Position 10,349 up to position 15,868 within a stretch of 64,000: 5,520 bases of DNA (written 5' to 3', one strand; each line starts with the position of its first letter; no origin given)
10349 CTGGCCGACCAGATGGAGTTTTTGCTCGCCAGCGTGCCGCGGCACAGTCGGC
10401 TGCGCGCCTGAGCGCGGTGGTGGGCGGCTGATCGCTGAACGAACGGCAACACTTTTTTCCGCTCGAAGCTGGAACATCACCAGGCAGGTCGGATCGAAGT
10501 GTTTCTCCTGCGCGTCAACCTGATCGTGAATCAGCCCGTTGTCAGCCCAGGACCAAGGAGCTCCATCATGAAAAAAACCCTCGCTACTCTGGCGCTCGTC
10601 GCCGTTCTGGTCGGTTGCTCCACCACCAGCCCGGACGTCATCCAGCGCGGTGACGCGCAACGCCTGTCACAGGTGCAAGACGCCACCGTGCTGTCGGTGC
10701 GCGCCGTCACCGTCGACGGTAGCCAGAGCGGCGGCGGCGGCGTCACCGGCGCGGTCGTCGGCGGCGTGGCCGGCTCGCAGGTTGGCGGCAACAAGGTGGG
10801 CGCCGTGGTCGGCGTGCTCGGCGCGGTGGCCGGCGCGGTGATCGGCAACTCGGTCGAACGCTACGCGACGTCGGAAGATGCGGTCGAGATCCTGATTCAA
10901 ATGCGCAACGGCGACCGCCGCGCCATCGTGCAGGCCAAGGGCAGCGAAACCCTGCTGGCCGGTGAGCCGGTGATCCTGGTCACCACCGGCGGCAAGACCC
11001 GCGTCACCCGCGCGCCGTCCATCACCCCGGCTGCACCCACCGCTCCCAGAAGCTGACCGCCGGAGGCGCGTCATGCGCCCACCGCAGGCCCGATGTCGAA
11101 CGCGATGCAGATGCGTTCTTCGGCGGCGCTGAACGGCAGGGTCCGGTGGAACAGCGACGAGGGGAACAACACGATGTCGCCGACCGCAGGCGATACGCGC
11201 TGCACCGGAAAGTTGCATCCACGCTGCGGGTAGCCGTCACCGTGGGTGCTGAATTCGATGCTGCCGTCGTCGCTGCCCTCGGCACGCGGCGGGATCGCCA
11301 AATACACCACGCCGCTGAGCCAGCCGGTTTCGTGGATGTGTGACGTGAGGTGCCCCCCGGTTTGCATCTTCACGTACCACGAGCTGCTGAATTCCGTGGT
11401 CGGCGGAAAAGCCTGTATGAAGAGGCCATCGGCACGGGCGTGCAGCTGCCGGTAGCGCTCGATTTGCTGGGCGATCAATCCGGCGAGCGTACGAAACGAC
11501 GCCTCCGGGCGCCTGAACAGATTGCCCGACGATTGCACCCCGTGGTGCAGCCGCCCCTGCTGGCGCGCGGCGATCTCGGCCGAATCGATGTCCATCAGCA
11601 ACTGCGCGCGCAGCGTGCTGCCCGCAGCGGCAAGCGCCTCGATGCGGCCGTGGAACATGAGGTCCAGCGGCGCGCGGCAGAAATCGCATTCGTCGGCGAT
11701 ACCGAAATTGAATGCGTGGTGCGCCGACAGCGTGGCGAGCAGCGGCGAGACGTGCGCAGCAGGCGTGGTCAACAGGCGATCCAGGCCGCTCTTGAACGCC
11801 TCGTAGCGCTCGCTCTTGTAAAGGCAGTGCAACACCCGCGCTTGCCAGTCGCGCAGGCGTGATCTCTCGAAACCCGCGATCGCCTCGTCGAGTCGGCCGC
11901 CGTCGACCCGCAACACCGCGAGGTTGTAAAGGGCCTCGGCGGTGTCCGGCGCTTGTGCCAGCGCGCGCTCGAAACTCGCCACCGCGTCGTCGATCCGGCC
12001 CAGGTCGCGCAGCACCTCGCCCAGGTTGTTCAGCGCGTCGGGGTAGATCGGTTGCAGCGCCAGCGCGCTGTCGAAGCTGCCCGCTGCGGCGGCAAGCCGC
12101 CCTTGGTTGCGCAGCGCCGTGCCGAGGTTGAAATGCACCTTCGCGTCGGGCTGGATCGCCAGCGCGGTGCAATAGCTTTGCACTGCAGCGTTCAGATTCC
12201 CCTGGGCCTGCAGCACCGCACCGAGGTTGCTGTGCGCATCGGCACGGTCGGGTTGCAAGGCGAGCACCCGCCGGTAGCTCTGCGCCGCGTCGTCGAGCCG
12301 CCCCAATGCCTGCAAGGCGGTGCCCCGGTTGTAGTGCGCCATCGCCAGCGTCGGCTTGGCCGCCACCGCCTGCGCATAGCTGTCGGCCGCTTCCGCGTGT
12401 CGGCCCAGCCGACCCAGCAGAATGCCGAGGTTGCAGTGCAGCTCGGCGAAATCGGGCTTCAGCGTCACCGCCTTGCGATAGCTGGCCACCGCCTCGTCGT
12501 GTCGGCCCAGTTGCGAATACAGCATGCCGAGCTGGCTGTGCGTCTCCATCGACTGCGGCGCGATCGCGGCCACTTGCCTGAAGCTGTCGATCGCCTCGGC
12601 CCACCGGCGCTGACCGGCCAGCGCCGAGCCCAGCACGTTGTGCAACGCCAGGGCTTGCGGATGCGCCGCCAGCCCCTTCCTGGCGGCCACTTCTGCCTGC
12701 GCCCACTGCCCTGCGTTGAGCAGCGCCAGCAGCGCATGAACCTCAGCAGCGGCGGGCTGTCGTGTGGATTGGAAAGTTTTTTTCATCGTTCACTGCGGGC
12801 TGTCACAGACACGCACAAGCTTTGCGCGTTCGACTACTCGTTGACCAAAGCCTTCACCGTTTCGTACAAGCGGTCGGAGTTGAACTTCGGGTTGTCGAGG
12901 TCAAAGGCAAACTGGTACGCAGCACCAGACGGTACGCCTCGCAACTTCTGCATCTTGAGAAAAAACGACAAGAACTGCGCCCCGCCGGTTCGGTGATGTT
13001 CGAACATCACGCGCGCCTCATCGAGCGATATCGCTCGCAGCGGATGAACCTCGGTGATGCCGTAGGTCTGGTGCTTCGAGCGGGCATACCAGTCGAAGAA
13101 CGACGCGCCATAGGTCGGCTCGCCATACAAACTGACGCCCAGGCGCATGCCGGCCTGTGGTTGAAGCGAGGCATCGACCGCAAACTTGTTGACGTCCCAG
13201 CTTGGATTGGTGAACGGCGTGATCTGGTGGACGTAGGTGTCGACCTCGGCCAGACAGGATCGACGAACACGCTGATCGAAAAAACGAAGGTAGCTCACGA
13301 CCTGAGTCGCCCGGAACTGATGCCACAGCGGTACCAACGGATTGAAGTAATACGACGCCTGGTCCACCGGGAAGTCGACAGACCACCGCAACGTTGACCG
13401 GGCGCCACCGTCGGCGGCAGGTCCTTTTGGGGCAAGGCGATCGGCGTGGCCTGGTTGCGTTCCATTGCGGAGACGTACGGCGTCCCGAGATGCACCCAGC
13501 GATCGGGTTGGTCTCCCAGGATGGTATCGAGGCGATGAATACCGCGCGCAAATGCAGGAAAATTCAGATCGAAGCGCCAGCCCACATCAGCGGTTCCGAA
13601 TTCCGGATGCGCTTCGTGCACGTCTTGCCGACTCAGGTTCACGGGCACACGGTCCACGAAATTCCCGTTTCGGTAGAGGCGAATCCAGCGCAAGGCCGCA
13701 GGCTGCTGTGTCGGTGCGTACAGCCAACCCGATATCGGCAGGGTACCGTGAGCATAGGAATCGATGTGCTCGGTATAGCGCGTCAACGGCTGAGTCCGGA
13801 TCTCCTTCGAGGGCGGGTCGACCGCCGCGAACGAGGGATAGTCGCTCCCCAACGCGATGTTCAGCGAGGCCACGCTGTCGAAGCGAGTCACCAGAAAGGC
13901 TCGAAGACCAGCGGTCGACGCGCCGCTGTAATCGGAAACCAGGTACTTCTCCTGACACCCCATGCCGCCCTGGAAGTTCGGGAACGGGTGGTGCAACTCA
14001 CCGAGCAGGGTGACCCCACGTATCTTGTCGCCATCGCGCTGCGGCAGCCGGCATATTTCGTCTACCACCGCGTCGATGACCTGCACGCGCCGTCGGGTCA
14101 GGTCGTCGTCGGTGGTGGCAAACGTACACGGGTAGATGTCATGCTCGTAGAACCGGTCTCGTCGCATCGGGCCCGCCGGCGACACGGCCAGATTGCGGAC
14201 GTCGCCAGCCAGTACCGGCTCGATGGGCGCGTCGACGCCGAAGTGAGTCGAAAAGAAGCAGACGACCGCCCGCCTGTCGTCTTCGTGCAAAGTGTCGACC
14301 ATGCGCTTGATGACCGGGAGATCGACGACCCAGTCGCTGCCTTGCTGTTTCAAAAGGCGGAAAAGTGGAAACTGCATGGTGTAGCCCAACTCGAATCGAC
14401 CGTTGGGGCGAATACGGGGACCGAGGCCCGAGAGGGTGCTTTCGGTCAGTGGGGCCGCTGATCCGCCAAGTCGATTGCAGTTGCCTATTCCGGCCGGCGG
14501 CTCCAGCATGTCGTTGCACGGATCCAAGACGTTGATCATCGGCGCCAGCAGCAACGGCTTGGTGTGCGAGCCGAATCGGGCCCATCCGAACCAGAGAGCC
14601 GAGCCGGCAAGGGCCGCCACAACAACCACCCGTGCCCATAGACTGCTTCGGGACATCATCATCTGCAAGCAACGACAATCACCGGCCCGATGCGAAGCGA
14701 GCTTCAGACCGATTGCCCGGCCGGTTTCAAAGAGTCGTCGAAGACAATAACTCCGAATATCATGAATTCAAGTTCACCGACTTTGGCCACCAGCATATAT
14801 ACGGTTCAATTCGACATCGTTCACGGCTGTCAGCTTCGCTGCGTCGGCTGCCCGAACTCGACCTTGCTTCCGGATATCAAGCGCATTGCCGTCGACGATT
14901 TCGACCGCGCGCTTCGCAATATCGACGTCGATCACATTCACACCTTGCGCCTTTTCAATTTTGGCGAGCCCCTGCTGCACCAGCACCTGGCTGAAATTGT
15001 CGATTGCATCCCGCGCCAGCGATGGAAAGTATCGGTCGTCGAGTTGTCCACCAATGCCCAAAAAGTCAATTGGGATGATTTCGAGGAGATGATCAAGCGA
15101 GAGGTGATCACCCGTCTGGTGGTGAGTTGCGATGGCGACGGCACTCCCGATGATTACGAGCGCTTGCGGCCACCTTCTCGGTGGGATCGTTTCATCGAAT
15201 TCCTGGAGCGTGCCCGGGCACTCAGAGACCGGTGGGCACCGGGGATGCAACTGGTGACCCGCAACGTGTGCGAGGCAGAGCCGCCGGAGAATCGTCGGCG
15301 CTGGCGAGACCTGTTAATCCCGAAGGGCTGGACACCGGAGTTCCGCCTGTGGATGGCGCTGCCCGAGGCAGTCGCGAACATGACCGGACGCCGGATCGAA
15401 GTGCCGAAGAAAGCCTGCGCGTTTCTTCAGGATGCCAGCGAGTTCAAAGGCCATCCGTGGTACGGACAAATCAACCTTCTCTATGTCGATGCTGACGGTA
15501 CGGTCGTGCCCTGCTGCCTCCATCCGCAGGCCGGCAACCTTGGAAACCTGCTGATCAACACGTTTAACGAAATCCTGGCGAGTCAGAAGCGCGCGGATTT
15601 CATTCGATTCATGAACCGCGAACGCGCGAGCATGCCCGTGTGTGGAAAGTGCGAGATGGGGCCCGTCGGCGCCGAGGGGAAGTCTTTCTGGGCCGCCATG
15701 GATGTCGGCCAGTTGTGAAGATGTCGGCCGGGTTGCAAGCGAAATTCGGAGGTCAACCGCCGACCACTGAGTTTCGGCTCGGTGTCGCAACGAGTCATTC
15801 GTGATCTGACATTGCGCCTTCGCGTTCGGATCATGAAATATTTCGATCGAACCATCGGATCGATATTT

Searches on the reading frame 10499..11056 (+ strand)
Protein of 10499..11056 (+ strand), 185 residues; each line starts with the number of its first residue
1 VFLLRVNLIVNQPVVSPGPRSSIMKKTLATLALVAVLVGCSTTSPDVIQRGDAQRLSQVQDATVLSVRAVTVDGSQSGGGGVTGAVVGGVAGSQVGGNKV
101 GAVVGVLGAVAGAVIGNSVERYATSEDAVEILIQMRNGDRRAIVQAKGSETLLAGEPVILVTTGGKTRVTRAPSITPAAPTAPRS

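Call 17: search_protein_families(library=pfam, proteins=[window:10499-11056:+], max_evalue=0.001)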
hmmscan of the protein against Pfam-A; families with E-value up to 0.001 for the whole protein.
window:10499-11056:+ (185 aa): 3 families
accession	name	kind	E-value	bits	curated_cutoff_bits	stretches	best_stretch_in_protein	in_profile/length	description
PF05433.20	Rick_17kDa_Anti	-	1.9e-06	28.1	24.2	1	79-119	1-42/43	Glycine zipper 2TM domain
PF13488.11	Gly-zipper_Omp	-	0.00016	22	25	1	79-121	1-44/46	Glycine zipper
PF13441.11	Gly-zipper_YMGG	-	0.00035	20.7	28.9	1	78-117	4-44/45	YMGG-like Gly-zipper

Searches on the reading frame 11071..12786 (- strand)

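Call 17: search_protein_families(library=pfam, proteins=[window:11071-12786:-], max_evalue=0.001)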
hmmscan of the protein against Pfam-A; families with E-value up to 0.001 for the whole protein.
window:11071-12786:- (571 aa): 25 families
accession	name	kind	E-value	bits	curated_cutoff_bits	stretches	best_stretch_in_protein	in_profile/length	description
PF00515.34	TPR_1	-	2e-55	182.9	27.8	6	82-113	3-34/34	Tetratricopeptide repeat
PF07719.23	TPR_2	-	9.9e-52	169.3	27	5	148-180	1-33/34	Tetratricopeptide repeat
PF13414.12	TPR_11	-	5.6e-50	167.2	26.8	6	90-128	4-42/42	TPR repeat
PF13181.12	TPR_8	-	5.7e-42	138.7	25.7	2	84-112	5-33/34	Tetratricopeptide repeat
PF13432.12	TPR_16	-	6.9e-40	135.5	32.7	5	255-308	3-56/65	Tetratricopeptide repeat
PF13424.12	TPR_12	-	2e-36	124.5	30.1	6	251-309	5-71/77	Tetratricopeptide repeat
PF13431.12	TPR_17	-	6.2e-35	117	24.4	3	238-269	2-33/34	Tetratricopeptide repeat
PF13759.12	2OG-FeII_Oxy_5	-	2.4e-27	95.7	27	1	468-564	1-101/101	Putative 2OG-Fe(II) oxygenase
PF13176.12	TPR_7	-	4.1e-27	92.4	27.9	2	82-112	1-31/36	Tetratricopeptide repeat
PF14559.12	TPR_19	-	2.3e-25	89.1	25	4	260-312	2-54/68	Tetratricopeptide repeat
PF13428.12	TPR_14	-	1.7e-23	81.1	23.5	2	249-291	1-43/44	Tetratricopeptide repeat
PF13374.12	TPR_10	-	3.7e-21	74.9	27.5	1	251-277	4-30/42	Tetratricopeptide repeat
PF13174.12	TPR_6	-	2e-19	69.2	26.3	0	150-180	2-32/33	Tetratricopeptide repeat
PF24575.1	TPR_Slam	-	9e-15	55.4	35.2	0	87-135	54-102/104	Surface lipoprotein assembly modifier, N-terminal TPR repeats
PF13371.12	TPR_9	-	2.8e-11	43.7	35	0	162-216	9-63/73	Tetratricopeptide repeat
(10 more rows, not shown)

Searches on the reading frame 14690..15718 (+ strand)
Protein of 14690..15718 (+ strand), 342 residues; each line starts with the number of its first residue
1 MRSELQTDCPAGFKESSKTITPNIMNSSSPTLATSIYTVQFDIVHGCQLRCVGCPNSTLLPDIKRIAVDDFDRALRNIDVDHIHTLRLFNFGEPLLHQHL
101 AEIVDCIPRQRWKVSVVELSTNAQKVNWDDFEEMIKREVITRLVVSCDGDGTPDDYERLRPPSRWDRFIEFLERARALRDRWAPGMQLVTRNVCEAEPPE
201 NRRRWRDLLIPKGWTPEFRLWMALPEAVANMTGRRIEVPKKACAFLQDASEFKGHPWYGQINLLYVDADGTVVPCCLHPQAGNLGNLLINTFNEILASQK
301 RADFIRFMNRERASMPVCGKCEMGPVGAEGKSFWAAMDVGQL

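Call 4: search_protein_families(library=pfam, proteins=[window:14690-15718:+], max_evalue=0.01)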
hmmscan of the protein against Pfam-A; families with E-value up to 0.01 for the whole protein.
window:14690-15718:+ (342 aa): 3 families
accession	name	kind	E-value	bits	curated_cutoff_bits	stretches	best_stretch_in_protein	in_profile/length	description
PF13186.11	SPASM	-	2.4e-10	41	21.5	1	263-322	7-67/67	Iron-sulfur cluster-binding domain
PF04055.27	Radical_SAM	-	7.7e-09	36.4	29.5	1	43-178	3-139/166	Radical SAM superfamily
PF13353.11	Fer4_12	-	0.0014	19.4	22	1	44-150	12-116/137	4Fe-4S single cluster domain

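Call 6: search_protein_families(library=ncbifam, proteins=[window:14690-15718:+], max_evalue=0.01)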
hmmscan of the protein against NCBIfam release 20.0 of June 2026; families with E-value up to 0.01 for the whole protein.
window:14690-15718:+ (342 aa): 21 families
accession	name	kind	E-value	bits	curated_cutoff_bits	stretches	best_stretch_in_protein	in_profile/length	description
NF033640.1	N_Twi_rSAM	subfamily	1.9e-12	47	170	1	82-179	169-269/398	twitch domain-containing radical SAM protein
TIGR04317.1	W_rSAM_matur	equivalog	8.6e-09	35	380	1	39-157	6-118/349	tungsten cofactor oxidoreductase radical SAM maturase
TIGR02666.1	moaA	equivalog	4.1e-07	29.3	284.05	1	43-148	16-123/336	GTP 3',8-cyclase MoaA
TIGR04082.1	rSAM_for_selen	equivalog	7.5e-07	28.3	350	1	25-177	187-333/516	thio(seleno)oxazole modification radical SAM maturase SbtM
TIGR04545.1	rSAM_ahbD_hemeb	equivalog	5e-06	26.2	500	0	39-151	2-110/339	heme b synthase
NF047865.1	rSAM_PapB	equivalog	1.1e-05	24.8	340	0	39-159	5-131/330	PapB family radical SAM/SPASM ranthipeptide maturase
TIGR04250.1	SCM_rSAM_ScmE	equivalog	1.4e-05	24.1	400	1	38-179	4-138/358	SynChlorMet cassette radical SAM/SPASM protein ScmE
NF045574.1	sacti_mat_StsB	exception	1.7e-05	23.9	625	1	33-167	92-220/466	StsB family radical SAM/SPASM domain sactipeptide maturase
TIGR04051.1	rSAM_NirJ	equivalog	1.8e-05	23.9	515.45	1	39-155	4-116/354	heme d1 biosynthesis radical SAM protein NirJ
TIGR04321.1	spiroSPASM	subfamily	2.6e-05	23.1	250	1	39-120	233-318/510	spiro-SPASM protein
TIGR04466.1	rSAM_BlsE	equivalog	4.9e-05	22.9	400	1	42-178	8-137/327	cytosylglucuronate decarboxylase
TIGR04085.1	rSAM_more_4Fe4S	domain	9.1e-05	22.8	27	1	262-325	5-68/93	SPASM domain-containing protein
TIGR02668.1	moaA_archaeal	equivalog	9.3e-05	21.6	325.25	1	36-176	9-144/303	GTP 3',8-cyclase MoaA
TIGR04311.1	rSAM_Geo_metal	subfamily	0.00012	21.3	400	1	42-179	8-146/423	radical SAM/SPASM family putative metalloenzyme maturase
NF012164.0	AlbA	equivalog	0.00015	20.4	850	0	23-127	100-202/442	subtilosin maturase AlbA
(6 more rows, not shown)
